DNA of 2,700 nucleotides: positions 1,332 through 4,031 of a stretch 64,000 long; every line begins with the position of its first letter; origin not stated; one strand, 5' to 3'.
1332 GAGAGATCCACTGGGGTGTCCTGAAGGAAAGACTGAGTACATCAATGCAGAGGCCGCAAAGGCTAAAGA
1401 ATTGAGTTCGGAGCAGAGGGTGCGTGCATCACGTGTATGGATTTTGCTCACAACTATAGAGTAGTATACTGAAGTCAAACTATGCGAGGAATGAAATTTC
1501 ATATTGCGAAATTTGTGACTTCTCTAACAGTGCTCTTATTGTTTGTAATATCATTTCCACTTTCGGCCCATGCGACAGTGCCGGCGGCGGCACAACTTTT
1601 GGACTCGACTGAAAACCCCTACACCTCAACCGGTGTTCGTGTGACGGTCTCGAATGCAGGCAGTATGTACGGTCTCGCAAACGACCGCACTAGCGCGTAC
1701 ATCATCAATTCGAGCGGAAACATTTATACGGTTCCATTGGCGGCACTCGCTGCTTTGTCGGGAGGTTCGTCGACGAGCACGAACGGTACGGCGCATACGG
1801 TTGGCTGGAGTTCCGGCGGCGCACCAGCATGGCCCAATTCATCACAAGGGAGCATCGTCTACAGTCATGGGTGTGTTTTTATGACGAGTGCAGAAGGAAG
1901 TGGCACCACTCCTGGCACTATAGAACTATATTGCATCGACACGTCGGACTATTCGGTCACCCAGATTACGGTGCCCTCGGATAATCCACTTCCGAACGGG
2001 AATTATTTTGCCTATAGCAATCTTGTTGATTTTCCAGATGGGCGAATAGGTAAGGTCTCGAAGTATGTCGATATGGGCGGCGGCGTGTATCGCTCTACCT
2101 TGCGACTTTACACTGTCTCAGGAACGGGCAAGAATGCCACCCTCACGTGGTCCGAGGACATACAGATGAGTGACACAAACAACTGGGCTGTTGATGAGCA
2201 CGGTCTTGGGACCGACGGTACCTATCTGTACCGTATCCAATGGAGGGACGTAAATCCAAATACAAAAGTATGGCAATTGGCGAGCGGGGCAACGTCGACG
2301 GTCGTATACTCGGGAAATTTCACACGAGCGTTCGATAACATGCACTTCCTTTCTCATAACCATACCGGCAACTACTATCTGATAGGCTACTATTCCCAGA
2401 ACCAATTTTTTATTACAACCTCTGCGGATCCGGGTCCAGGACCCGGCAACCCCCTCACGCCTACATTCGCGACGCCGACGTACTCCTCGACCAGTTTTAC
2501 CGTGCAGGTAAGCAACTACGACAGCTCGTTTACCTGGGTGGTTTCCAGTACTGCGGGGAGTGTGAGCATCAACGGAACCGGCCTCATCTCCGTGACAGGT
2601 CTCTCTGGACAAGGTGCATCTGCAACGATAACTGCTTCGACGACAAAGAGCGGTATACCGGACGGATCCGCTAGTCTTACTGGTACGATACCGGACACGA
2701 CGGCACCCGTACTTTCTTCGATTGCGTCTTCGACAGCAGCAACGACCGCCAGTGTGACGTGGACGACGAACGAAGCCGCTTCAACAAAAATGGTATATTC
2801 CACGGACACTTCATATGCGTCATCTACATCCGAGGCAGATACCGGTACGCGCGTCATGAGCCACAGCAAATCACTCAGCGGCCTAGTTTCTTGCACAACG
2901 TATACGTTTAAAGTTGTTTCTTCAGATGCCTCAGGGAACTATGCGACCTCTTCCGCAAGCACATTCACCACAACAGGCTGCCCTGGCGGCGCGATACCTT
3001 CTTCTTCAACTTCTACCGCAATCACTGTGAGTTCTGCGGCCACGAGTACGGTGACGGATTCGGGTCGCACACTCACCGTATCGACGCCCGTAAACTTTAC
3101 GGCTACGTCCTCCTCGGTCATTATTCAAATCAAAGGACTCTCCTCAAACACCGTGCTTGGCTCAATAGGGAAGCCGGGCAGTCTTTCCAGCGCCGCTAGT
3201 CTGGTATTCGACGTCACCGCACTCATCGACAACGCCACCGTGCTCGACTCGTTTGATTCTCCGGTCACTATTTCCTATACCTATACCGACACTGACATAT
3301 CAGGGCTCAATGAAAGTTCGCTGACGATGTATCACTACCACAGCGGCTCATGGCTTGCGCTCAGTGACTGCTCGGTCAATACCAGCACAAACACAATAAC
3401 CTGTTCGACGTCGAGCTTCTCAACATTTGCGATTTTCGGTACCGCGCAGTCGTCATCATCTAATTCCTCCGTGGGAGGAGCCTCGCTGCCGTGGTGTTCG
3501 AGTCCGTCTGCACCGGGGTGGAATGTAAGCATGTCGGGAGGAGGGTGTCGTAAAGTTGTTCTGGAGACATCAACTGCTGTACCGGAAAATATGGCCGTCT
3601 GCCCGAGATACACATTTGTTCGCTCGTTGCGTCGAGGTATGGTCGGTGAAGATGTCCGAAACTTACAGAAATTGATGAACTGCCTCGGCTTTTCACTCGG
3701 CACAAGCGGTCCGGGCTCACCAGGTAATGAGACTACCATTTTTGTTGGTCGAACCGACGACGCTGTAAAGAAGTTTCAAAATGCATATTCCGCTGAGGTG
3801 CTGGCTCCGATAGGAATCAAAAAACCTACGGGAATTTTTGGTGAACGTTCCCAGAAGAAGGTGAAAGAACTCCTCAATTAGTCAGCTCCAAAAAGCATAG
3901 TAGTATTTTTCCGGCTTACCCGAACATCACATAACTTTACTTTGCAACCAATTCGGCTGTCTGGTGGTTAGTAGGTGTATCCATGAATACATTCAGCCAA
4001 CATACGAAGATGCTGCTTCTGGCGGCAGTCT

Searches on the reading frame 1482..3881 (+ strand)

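Call 39: search_protein_families(library=pfam, proteins=[window:1482-3881:+], max_evalue=0.001)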
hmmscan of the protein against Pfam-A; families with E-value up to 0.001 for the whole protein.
window:1482-3881:+ (799 aa): 2 families
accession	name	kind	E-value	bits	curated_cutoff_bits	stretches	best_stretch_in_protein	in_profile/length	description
PF01471.23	PG_binding_1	-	2.5e-07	31.2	23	1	722-770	2-42/57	Putative peptidoglycan binding domain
PF16656.11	Pur_ac_phosph_N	-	0.00058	20.8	30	1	416-497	7-93/93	Purple acid Phosphatase, N-terminal domain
